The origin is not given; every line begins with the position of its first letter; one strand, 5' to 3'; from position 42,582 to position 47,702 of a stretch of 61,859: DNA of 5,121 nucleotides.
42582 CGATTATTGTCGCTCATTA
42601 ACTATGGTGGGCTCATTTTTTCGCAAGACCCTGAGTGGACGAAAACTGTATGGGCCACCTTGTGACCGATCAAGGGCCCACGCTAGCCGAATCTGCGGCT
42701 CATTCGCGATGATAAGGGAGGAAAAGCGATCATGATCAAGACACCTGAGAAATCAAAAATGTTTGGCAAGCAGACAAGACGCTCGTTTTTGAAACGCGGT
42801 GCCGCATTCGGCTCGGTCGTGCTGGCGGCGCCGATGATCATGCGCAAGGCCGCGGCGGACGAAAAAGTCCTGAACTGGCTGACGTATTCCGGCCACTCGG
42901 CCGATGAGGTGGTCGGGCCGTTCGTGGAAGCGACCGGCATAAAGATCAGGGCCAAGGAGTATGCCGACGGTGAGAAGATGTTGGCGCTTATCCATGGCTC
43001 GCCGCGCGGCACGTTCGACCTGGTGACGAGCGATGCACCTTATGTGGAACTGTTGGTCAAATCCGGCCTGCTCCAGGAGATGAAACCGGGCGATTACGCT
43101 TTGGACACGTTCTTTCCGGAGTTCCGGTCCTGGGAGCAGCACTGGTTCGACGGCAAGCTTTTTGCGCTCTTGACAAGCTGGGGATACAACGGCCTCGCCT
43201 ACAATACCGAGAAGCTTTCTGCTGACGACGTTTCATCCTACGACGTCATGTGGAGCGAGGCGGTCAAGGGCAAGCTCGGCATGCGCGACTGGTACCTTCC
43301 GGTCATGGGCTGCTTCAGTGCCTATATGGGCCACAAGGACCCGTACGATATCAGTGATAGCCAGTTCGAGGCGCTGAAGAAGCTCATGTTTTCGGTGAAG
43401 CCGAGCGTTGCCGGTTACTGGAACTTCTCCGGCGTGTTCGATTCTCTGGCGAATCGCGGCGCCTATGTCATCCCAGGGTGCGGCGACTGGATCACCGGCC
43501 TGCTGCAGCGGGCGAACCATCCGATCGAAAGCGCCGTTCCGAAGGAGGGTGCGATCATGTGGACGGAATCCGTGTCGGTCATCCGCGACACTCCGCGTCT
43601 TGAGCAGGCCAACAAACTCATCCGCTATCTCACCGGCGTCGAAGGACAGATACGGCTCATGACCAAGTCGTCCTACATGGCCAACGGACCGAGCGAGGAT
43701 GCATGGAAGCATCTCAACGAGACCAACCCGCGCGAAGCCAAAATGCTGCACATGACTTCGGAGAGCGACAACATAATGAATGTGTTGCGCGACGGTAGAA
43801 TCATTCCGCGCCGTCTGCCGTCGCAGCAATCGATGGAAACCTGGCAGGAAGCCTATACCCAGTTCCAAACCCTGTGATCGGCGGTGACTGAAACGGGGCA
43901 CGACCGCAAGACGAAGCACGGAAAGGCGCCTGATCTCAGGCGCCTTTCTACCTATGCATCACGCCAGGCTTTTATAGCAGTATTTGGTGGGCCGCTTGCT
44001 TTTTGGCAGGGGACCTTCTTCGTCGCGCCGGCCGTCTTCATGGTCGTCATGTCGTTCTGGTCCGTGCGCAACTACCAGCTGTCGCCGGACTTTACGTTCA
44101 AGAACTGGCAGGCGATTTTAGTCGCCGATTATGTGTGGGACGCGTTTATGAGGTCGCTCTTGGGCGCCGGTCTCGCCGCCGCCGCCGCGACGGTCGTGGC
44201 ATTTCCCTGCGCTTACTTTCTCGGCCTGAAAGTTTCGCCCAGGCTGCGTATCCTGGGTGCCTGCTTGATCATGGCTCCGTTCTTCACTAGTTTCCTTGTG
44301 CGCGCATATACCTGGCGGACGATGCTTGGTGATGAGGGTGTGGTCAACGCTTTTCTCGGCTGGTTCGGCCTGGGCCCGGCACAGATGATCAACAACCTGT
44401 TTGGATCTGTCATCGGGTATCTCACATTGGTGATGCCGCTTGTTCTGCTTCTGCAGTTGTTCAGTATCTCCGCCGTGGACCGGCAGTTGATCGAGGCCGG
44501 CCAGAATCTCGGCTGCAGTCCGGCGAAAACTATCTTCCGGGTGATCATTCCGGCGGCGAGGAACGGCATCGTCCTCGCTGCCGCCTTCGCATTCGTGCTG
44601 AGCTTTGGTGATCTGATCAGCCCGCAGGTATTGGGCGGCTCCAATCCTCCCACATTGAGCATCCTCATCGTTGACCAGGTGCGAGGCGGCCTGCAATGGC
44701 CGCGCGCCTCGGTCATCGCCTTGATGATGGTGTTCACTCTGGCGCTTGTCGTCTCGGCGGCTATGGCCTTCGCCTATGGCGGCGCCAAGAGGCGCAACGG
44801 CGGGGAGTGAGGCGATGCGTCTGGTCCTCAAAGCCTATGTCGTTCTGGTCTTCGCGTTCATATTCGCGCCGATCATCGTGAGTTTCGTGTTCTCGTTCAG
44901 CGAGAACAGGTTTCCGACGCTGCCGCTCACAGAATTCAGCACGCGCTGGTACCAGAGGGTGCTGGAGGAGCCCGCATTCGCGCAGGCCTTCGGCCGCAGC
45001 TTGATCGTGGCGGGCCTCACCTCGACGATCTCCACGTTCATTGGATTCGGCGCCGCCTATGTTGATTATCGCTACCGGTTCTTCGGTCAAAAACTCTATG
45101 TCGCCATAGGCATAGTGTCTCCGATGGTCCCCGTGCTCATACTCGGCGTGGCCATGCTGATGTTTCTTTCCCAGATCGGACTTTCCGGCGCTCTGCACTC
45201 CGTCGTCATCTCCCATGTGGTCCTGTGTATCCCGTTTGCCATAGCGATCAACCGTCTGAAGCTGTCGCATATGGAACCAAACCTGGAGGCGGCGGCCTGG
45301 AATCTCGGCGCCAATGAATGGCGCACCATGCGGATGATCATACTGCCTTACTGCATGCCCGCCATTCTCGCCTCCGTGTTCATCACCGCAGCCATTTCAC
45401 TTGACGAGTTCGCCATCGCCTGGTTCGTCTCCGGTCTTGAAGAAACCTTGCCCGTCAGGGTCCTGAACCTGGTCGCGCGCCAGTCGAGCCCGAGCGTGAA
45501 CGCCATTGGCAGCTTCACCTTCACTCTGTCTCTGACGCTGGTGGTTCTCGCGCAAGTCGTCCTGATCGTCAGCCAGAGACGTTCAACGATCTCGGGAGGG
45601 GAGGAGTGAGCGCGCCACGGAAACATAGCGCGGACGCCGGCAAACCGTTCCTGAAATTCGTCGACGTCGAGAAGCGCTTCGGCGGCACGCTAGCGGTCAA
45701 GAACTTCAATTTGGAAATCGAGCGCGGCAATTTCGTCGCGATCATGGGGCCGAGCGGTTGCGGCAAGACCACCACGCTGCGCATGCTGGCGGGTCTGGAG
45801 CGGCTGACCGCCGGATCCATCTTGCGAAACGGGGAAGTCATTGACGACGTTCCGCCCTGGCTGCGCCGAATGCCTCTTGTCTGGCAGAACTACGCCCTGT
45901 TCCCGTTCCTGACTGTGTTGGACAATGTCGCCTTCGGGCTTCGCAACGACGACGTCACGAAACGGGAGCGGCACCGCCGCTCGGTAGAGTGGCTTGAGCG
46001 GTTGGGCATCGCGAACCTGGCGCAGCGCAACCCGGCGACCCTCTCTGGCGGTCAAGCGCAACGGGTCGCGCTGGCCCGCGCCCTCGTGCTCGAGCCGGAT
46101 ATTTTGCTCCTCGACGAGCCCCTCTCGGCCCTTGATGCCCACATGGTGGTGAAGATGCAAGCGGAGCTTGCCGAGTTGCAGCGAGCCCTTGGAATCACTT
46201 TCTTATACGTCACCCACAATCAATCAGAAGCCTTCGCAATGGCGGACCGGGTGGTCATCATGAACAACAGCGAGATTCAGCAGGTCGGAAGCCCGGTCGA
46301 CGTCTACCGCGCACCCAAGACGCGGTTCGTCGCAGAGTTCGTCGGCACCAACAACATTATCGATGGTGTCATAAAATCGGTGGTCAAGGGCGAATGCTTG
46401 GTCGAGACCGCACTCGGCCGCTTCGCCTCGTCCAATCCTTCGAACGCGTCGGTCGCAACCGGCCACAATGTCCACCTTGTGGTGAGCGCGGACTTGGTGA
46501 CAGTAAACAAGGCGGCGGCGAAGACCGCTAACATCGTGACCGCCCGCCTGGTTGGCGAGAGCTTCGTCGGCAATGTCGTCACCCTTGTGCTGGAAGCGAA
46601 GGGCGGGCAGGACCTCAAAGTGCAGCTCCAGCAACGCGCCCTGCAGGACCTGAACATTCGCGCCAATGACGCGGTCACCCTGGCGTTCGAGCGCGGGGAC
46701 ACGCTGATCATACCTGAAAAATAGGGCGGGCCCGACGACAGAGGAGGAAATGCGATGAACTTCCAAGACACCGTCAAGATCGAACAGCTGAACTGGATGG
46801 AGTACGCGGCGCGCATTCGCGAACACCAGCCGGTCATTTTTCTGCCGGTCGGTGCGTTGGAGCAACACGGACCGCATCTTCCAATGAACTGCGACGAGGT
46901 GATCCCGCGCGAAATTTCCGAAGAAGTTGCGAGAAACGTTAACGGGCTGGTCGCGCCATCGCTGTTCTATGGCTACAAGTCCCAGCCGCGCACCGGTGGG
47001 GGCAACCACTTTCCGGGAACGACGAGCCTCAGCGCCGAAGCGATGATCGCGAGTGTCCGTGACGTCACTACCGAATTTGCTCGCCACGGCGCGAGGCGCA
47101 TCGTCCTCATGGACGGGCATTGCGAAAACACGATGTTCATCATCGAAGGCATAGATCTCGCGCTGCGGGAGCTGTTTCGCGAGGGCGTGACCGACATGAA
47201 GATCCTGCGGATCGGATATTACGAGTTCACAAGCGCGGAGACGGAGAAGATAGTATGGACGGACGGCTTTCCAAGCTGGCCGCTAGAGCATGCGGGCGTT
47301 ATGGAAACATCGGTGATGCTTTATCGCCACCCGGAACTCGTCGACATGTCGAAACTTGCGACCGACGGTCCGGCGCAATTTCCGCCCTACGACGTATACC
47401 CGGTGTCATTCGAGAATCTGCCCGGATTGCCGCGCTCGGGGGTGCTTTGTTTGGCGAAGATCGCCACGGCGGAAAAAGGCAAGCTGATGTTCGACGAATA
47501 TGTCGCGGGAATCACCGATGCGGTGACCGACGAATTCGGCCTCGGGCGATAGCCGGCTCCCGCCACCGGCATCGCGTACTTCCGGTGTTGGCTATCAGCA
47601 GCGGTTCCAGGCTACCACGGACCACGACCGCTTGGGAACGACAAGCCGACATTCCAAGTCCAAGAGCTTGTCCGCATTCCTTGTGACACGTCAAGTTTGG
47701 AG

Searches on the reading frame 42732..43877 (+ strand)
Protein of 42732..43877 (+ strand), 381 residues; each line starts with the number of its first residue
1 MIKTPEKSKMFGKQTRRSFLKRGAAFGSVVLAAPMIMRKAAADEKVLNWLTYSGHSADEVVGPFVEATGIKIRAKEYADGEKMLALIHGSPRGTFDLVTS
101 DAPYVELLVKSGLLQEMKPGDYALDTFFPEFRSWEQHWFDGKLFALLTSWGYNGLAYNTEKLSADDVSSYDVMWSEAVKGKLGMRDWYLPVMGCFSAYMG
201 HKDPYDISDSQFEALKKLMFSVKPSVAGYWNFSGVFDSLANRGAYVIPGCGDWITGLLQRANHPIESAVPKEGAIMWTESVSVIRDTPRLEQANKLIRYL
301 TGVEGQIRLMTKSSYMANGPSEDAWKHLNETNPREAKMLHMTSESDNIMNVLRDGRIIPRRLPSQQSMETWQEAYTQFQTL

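Call 81: search_protein_families(library=pfam, proteins=[window:42732-43877:+], max_evalue=0.001)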
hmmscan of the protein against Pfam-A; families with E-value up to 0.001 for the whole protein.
window:42732-43877:+ (381 aa): 3 families
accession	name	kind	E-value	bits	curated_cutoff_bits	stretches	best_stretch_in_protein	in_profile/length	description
PF13416.11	SBP_bac_8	-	7.2e-23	82.2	27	1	61-316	3-259/279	Bacterial extracellular solute-binding protein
PF13343.11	SBP_bac_6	-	8e-13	48.9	24.6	1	96-313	5-215/245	Bacterial extracellular solute-binding protein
PF01547.30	SBP_bac_1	-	6.1e-05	23.6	26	1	60-306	13-306/307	Bacterial extracellular solute-binding protein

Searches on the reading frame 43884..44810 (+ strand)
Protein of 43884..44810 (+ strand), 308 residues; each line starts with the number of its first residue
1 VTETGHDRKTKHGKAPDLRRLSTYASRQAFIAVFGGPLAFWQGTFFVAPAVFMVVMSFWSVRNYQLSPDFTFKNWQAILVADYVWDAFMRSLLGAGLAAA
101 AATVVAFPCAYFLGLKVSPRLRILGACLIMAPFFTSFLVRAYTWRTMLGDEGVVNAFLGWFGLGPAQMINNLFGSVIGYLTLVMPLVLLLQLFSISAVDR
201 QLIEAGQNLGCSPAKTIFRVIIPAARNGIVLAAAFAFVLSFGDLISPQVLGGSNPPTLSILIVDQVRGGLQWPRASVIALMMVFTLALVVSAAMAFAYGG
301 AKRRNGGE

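Call 81: search_protein_families(library=pfam, proteins=[window:43884-44810:+], max_evalue=0.001)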
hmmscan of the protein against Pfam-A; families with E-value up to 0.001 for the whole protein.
window:43884-44810:+ (308 aa): 1 family
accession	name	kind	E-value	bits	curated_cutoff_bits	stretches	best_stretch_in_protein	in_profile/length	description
PF00528.27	BPD_transp_1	-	1.3e-06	28.7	26.4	1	110-294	5-172/184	Binding-protein-dependent transport system inner membrane component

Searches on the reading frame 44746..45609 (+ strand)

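Call 81: search_protein_families(library=pfam, proteins=[window:44746-45609:+], max_evalue=0.001)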
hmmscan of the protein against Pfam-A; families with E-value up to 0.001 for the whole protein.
window:44746-45609:+ (287 aa): 1 family
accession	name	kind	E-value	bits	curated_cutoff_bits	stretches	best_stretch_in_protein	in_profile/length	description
PF00528.27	BPD_transp_1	-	3.3e-12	46.9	26.4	1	97-270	2-176/184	Binding-protein-dependent transport system inner membrane component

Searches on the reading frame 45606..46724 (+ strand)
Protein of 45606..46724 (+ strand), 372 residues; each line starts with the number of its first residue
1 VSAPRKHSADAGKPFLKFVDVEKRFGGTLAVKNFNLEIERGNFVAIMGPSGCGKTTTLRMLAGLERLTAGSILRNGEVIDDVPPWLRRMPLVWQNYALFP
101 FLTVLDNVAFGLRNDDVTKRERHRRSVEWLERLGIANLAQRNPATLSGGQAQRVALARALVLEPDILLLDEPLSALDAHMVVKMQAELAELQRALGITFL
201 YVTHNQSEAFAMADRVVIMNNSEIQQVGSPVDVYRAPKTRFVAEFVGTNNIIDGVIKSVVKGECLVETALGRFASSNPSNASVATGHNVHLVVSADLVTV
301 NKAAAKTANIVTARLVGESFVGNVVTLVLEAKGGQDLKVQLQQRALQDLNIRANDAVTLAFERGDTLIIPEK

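Call 81: search_protein_families(library=pfam, proteins=[window:45606-46724:+], max_evalue=0.001)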
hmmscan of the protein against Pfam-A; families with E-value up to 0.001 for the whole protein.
window:45606-46724:+ (372 aa): 4 families
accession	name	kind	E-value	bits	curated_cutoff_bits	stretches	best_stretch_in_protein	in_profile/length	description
PF00005.33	ABC_tran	-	5.6e-34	118.1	25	1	31-173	1-136/137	ABC transporter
PF08402.16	TOBE_2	-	2.7e-07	31.1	21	1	305-367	13-74/76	TOBE domain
PF13304.12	AAA_21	-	0.00045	20.8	27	0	147-206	239-300/304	AAA domain, putative AbiEii toxin, Type IV TA system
PF13401.12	AAA_22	-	0.00067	20.4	27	0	40-63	4-27/130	AAA domain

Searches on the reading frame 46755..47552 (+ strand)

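Call 81: search_protein_families(library=pfam, proteins=[window:46755-47552:+], max_evalue=0.001)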
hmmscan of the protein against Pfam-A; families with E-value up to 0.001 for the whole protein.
window:46755-47552:+ (265 aa): 1 family
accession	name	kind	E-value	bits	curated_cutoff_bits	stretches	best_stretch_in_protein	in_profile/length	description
PF02633.19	Creatininase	-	8.4e-55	186.2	31.3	1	10-256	1-237/238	Creatinine amidohydrolase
